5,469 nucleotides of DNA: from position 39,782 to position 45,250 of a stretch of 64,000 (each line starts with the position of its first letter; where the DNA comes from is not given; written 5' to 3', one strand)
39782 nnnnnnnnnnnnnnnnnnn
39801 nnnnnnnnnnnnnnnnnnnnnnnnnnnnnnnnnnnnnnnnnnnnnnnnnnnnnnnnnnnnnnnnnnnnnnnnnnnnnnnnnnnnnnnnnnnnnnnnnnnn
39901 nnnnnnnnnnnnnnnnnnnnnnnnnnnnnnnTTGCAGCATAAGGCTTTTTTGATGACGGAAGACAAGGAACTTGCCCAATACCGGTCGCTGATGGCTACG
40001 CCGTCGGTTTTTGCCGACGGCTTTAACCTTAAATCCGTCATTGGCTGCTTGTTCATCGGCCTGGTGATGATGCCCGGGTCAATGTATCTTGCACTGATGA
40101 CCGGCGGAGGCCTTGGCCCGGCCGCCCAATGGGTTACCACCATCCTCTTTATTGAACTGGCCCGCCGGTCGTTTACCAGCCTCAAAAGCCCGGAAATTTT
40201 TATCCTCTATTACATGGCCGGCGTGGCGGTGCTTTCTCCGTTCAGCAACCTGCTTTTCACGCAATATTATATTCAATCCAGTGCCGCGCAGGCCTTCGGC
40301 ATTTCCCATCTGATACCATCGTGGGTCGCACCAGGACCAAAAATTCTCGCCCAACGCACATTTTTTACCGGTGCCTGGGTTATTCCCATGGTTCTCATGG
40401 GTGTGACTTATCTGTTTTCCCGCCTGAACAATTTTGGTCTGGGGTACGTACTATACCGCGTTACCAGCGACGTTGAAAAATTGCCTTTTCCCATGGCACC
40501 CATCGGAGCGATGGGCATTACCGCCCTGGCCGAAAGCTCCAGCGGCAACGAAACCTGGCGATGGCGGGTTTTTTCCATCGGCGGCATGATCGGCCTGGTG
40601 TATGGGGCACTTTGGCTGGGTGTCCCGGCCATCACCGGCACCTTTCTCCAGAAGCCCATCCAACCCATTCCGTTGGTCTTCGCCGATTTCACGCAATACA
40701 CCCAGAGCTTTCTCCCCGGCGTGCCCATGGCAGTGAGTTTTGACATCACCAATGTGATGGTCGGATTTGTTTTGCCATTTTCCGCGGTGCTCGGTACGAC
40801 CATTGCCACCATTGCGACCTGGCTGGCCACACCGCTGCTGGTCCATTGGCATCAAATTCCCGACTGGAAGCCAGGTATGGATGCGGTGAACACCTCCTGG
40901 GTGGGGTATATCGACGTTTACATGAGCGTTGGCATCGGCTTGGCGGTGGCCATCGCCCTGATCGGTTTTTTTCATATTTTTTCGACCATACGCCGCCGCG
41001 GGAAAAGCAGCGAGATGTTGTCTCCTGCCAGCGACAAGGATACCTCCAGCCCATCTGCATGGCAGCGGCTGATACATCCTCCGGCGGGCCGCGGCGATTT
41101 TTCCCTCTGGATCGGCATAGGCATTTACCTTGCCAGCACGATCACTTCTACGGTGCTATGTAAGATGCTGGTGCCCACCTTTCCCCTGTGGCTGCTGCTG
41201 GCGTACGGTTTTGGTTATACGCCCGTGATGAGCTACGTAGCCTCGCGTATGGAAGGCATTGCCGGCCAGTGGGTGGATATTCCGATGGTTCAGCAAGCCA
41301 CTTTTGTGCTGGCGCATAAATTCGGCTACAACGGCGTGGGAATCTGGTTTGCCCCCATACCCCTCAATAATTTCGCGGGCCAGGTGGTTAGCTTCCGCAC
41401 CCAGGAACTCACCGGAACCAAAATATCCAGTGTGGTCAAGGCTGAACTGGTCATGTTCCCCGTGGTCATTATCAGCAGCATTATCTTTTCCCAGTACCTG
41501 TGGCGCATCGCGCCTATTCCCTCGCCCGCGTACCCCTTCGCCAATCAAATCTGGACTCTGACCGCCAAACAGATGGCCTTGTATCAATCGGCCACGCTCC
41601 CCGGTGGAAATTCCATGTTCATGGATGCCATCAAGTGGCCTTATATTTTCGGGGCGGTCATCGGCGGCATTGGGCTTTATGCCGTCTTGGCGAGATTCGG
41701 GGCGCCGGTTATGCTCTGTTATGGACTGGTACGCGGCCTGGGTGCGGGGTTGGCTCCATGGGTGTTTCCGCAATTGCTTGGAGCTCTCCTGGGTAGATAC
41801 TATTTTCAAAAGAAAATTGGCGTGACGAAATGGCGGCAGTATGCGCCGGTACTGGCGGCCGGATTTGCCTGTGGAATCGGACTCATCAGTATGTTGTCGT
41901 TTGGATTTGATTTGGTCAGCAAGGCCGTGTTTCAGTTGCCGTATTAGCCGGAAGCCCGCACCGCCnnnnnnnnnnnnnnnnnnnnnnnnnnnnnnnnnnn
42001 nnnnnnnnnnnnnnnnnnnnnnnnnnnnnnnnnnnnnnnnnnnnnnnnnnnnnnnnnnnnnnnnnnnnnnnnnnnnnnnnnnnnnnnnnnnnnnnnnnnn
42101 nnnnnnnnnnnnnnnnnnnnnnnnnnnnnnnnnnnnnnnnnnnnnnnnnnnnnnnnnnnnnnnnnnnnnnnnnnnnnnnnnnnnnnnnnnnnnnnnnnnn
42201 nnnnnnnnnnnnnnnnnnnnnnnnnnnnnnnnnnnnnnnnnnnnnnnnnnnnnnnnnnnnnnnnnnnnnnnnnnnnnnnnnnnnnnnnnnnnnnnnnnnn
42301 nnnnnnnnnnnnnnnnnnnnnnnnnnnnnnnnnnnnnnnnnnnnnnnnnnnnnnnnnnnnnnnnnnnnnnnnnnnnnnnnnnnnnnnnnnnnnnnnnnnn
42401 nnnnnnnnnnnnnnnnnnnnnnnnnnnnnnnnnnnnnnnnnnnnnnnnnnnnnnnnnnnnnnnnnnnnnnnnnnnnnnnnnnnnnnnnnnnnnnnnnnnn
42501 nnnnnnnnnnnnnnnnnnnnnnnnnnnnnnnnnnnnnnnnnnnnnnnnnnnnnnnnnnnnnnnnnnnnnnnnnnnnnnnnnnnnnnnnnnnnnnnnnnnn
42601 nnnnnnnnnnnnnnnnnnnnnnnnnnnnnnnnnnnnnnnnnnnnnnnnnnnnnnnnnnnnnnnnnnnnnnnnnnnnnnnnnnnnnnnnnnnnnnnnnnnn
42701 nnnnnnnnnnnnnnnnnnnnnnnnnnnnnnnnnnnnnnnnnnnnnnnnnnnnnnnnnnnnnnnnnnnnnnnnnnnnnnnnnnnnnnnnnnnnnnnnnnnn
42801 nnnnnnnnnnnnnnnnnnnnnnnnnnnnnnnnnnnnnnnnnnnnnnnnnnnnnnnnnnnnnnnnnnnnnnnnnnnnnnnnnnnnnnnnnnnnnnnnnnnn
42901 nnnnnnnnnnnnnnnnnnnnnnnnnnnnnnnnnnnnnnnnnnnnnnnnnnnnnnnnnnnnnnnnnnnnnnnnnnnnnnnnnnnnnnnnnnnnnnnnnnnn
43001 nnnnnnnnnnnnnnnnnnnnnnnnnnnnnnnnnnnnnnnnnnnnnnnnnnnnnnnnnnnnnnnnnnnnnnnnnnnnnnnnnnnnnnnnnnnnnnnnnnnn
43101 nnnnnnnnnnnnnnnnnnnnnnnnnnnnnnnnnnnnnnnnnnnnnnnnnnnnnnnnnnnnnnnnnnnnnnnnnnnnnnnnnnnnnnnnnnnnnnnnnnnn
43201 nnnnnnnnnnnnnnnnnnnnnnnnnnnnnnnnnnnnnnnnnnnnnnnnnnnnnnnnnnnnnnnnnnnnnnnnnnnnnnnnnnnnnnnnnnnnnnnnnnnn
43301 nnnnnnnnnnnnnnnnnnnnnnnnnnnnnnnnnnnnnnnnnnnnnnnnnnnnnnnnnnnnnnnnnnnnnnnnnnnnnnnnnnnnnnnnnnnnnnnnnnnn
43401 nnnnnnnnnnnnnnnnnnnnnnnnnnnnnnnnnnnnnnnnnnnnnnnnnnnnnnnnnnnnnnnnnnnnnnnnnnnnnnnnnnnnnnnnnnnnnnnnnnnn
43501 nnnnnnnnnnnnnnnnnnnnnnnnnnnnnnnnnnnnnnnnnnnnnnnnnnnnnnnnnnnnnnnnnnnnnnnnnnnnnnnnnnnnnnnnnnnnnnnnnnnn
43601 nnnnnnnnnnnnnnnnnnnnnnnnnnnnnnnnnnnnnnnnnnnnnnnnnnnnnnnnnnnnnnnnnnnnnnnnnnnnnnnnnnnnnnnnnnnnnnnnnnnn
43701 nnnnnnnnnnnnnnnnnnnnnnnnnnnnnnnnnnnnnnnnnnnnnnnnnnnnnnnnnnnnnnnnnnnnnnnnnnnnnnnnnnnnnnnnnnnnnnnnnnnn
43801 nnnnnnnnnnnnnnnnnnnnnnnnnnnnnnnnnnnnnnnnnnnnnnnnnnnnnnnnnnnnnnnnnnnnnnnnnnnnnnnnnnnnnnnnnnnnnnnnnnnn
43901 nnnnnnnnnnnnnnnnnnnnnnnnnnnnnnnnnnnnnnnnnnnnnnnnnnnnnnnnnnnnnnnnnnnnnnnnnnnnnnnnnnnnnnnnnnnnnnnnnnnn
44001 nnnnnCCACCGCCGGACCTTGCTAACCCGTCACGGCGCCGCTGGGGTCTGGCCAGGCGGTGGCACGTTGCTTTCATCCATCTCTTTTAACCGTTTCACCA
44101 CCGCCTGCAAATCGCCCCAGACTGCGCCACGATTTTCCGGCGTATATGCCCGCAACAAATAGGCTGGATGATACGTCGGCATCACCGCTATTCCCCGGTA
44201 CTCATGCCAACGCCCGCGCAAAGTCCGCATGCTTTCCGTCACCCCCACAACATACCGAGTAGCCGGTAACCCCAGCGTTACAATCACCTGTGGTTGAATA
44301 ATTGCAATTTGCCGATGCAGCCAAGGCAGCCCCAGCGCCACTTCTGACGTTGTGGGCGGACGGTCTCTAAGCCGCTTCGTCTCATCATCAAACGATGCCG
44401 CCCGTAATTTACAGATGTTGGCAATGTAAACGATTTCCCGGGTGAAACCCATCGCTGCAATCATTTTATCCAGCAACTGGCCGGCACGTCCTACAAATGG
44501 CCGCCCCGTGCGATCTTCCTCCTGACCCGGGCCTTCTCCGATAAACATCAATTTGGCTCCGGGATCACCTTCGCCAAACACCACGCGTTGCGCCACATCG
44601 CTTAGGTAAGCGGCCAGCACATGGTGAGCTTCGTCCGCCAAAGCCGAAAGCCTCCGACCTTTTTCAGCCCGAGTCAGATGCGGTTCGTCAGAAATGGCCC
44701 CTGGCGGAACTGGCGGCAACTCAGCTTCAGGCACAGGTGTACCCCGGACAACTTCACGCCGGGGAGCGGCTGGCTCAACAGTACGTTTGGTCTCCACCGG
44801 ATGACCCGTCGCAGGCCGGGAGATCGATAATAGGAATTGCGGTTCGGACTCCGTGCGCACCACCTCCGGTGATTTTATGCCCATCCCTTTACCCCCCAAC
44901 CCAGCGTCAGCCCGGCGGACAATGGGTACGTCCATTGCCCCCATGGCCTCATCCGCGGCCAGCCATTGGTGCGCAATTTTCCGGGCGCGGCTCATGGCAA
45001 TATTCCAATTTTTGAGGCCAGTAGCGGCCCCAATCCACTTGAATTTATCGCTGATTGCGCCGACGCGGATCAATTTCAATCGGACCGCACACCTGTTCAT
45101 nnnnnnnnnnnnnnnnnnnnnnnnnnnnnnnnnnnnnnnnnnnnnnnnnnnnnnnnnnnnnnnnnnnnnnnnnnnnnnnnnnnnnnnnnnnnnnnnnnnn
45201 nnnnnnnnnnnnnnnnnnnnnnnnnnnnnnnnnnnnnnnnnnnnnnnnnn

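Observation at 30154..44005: KDO-biosynthesis genes fused into one operon with an ATPase-less FtsX-type permease system: a candidate undescribed envelope transport or remodelling module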

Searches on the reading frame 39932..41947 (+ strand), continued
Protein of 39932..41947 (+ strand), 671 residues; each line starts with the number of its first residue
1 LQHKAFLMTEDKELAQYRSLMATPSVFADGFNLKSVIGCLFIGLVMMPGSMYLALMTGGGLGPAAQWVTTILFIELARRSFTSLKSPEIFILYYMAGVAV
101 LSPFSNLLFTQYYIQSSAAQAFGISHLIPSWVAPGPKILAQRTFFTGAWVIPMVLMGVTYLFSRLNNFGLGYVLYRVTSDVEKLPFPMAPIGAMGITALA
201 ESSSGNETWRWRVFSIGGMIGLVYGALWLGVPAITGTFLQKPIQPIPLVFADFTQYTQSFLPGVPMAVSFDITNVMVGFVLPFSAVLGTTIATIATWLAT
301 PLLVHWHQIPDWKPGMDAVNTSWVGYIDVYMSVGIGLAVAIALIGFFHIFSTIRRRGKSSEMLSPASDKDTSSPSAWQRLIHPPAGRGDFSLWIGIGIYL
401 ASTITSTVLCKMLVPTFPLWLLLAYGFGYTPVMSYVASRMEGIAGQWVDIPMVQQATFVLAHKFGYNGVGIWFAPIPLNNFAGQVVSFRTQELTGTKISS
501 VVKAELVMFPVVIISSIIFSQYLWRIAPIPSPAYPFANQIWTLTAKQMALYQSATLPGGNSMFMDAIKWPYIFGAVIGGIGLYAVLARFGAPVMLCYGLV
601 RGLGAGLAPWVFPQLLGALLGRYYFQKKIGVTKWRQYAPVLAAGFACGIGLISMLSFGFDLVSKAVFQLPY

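Call 81: search_protein_families(library=pfam, alignment_id=A1, max_evalue=0.01)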
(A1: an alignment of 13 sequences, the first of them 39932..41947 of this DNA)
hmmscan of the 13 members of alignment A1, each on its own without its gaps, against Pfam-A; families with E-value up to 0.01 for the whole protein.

A. member 1, window:39932-41947:+ (671 aa): 0 families

B. families by the number of members that match (of 13 scanned): 2 families
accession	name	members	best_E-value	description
PF03169.20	OPT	3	1e-16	OPT oligopeptide transporter protein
PF03649.18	UPF0014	1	0.0068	Uncharacterised protein family (UPF0014)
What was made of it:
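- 39932..41947 (+): 'OPTa', an OPT-superfamily polytopic membrane protein (likely start ATG 39953, 664 aa). It is the best-conserved component, at 50-63% identity between phyla. Call 81: Pfam OPT at 1e-16 in 3 of 13 close homologues, though not in the window protein itself.
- On OPT oligopeptide transporter family (PF03169): Three of 13 homologues at 50-71% identity hit at up to 1e-16 (call 81).
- Closest known: OPT oligopeptide transporter family. Same: Close OPTa homologues hit Pfam OPT at 1e-16 (call 81).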

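Call 83: search_protein_families(library=ncbifam, proteins=[L029:1604-2320:+, L029:2317-3069:+, L029:3147-7982:+, L029:7982-9991:+, L029:10004-11965:+, L026:5421-6044:+, L059:4548-5450:+, L070:13608-14027:+], max_evalue=0.001)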
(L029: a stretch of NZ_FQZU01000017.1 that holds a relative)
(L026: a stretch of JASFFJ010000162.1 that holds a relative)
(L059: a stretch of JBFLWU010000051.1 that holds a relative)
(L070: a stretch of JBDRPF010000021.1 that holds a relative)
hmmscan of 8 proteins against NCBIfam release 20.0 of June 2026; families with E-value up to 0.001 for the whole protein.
L029:1604-2320:+ (238 aa): 9 families
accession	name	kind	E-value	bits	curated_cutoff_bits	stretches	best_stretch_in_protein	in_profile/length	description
NF007826.0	PRK10535.1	equivalog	3.8e-13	48.6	966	1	111-235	528-646/648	macrolide ABC transporter ATP-binding protein/permease MacB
TIGR02212.1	lolCE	equivalog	7.1e-13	48.3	362.45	1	114-237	275-411/411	lipoprotein-releasing ABC transporter permease subunit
NF008357.0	PRK11146.1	exception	7e-10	38.3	439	1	114-232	278-409/414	lipoprotein-releasing ABC transporter permease subunit LolE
TIGR02213.1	lolE_release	exception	6.7e-09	35.1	540.35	1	114-233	275-407/411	lipoprotein-releasing ABC transporter permease subunit LolE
TIGR03434.1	ADOP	subfamily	1e-08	33.8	622.3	1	111-237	684-803/803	ADOP family duplicated permease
NF008076.0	PRK10814.1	exception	3.2e-08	33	473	1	113-237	270-399/399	lipoprotein-releasing ABC transporter permease subunit LolC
TIGR00439.2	FtsX_Gneg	equivalog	1.9e-06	27.3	255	1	113-217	176-282/292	permease-like cell division protein FtsX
NF038346.1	FtsX_actino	exception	2e-06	27.4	250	1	110-215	185-295/308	permease-like cell division protein FtsX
NF038347.1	FtsX_Gpos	exception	5.3e-06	26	225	1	116-171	179-234/296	permease-like cell division protein FtsX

L029:2317-3069:+ (250 aa): 190 families (the best 25 are shown)
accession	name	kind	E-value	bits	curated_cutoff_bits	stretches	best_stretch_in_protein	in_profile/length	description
TIGR02211.1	LolD_lipo_ex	equivalog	6.6e-67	225.2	307.75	1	8-225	2-219/221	lipoprotein-releasing ABC transporter ATP-binding protein LolD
NF007826.0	PRK10535.1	equivalog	9.8e-65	219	966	1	7-227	4-223/648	macrolide ABC transporter ATP-binding protein/permease MacB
TIGR02982.1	heterocyst_DevA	subfamily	5.4e-62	209.2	295.8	1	7-225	1-219/220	ABC exporter ATP-binding subunit, DevA family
TIGR02673.1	FtsE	equivalog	4.8e-60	202.9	264.85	1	7-218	1-208/214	cell division ATP-binding protein FtsE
NF007879.0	PRK10584.1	equivalog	2.3e-59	200.9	336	1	4-225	3-224/228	putative ABC transporter ATP-binding protein YbbA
NF038007.1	ABC_ATP_DarD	equivalog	6.6e-59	199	375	1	8-223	2-216/218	darobactin export ABC transporter ATP-binding protein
NF008639.0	PRK11629.1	equivalog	2.7e-57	193.9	360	1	7-225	6-224/234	lipoprotein-releasing ABC transporter ATP-binding protein LolD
TIGR03608.1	L_ocin_972_ABC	subfamily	5.2e-57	192.6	254.85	1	24-219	11-205/206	putative bacteriocin export ABC transporter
NF040933.2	ABC_arch_GlcV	equivalog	1.9e-55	188.2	450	1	8-234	3-229/357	glucose ABC transporter ATP-binding protein GlcV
TIGR01186.1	proV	subfamily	2e-55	188.4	326.6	1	25-234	7-217/363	betaine/proline/choline family ABC transporter ATP-binding protein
TIGR02314.1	ABC_MetN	equivalog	4.7e-54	183.7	499.7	1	8-223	2-217/343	methionine ABC transporter ATP-binding protein MetN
TIGR02315.1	ABC_phnC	equivalog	7e-53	179.5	266.1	1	8-225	2-224/243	phosphonate ABC transporter ATP-binding protein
TIGR00968.1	3a0106s01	subfamily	5.4e-52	176.7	342.75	1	9-234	2-218/237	sulfate ABC transporter ATP-binding protein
TIGR03265.1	PhnT2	equivalog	7.3e-48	163.6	457.7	1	7-230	4-218/353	putative 2-aminoethylphosphonate ABC transporter ATP-binding protein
NF006987.0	PRK09452.1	equivalog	1.4e-47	162.2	482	1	4-229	14-230/378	spermidine/putrescine ABC transporter ATP-binding protein PotA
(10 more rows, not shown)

L029:3147-7982:+ (1611 aa): 3 families
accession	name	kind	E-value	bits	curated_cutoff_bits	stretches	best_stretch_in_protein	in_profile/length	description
TIGR03434.1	ADOP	subfamily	7.9e-05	20.9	622.3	1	1333-1428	702-794/803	ADOP family duplicated permease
NF007826.0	PRK10535.1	equivalog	0.00011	20.7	966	1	1317-1429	530-640/648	macrolide ABC transporter ATP-binding protein/permease MacB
NF038346.1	FtsX_actino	exception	0.00066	19.1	250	0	1317-1428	188-300/308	permease-like cell division protein FtsX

L029:7982-9991:+ (669 aa): 0 families

L029:10004-11965:+ (653 aa): 0 families

L026:5421-6044:+ (207 aa): 0 families

L059:4548-5450:+ (300 aa): 0 families

L070:13608-14027:+ (139 aa): 3 families
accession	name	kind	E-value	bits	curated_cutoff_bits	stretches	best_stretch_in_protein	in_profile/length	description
TIGR04248.1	SCM_PqqD_rel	equivalog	7.5e-08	32.5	100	1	83-138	28-83/84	SynChlorMet cassette protein ScmD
NF033536.1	lasso_PqqD_Bac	exception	1.7e-06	28.1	80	1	83-136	33-86/88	lasso peptide biosynthesis PqqD family chaperone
TIGR03859.1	PQQ_PqqD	equivalog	0.00027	20.7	46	1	82-136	27-80/81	pyrroloquinoline quinone biosynthesis peptide chaperone PqqD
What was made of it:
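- Closest known: LolCDE lipoprotein-release complex. Same: In canonical loci there are two different FtsX-type permease genes plus one LolD-like ATPase gene, and the best NCBIfam hit for the ATPase is LolD (call 83).
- The ATPase is of the LolD/MacB/DevA/FtsE type (call 83).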

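Call 84: search_protein_representatives(protein=window:39932-41947:+)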
Query: 671 residues. Proteins with E-value up to 0.001 (for the whole library): 953; up to 1e-10: 687; up to 1e-30: 280. The best 150 are listed.
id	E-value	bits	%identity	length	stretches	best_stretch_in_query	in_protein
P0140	8.8e-171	586.2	44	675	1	9-668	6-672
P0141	3.2e-165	567.9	44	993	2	11-561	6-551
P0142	4.0e-164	564.2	46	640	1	27-671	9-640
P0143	1.4e-155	536.0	45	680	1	10-671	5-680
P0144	8.0e-153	526.9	46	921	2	24-557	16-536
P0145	2.0e-149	515.7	41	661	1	9-671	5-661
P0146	8.1e-146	503.7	43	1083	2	13-556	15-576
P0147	4.5e-143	494.7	46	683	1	26-671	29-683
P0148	4.7e-142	491.3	43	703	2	193-671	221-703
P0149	4.7e-141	488.0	43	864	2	12-556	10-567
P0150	6.3e-138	477.7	41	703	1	25-670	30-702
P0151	6.7e-138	477.6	44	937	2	11-556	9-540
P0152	2.8e-136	472.2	39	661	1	9-671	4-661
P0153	1.3e-134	466.8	42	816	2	25-350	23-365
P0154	5.5e-133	461.3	40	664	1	26-671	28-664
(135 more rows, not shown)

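Call 98: find_encoding_contigs(protein=P0015, flank=10000, max_places=3)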
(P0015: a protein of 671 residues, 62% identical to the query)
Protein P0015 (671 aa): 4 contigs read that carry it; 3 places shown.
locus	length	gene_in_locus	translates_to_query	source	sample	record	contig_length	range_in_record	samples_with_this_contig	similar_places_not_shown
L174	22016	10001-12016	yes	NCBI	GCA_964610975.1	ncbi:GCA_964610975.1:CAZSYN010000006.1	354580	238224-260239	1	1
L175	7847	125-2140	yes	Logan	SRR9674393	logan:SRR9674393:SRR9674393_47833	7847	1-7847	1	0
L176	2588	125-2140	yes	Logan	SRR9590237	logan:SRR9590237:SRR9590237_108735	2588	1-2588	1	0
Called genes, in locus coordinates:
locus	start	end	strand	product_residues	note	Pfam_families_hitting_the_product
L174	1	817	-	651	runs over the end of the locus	PF11412:DsbD_N (weak), PF02683:DsbD_TM, PF13899:Thioredoxin_7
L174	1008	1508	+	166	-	PF00702:Hydrolase, PF08282:Hydrolase_3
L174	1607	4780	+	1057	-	-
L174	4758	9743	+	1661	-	PF02687:FtsX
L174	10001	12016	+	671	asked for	PF03169:OPT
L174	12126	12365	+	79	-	PF02604:PhdYeFM_antitox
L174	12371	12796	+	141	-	PF01850:PIN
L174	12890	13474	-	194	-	PF00583:Acetyltransf_1, PF13673:Acetyltransf_10 (weak), PF13508:Acetyltransf_7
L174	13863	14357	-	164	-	PF00293:NUDIX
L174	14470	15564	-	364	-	PF01408:GFO_IDH_MocA, PF02894:GFO_IDH_MocA_C, PF22725:GFO_IDH_MocA_C3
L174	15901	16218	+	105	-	PF09527:ATPase_gene1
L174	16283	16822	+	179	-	-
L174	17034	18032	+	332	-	PF00119:ATP-synt_A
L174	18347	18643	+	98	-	PF00137:ATP-synt_C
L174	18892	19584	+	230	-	PF00430:ATP-synt_B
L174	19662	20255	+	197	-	PF00213:OSCP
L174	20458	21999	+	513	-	PF02874:ATP-synt_ab_N, PF00006:ATP-synt_ab, PF00306:ATP-synt_ab_C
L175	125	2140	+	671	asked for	PF03169:OPT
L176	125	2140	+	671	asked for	PF03169:OPT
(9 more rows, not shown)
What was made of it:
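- Tight spacing: a 6-nt gap here and overlapping genes in L174 (call 98).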

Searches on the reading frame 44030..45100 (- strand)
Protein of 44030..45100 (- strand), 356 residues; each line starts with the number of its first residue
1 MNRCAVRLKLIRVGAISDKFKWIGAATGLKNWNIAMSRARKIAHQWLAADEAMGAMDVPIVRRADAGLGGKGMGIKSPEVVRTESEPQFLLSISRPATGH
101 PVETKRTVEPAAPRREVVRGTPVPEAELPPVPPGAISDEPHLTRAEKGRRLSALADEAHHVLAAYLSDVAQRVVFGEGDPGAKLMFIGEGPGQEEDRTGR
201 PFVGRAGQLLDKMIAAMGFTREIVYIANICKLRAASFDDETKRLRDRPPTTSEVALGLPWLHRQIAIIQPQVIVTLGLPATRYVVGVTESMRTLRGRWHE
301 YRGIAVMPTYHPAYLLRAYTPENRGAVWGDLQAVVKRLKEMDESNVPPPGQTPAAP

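Call 7: search_protein_families(library=pfam, proteins=[window:44030-45100:-], max_evalue=0.01)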
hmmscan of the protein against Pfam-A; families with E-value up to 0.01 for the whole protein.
window:44030-45100:- (356 aa): 1 family
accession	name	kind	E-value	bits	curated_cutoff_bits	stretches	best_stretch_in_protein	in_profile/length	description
PF03167.25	UDG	-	4e-39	134.3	24.3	1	175-332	1-141/141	Uracil DNA glycosylase superfamily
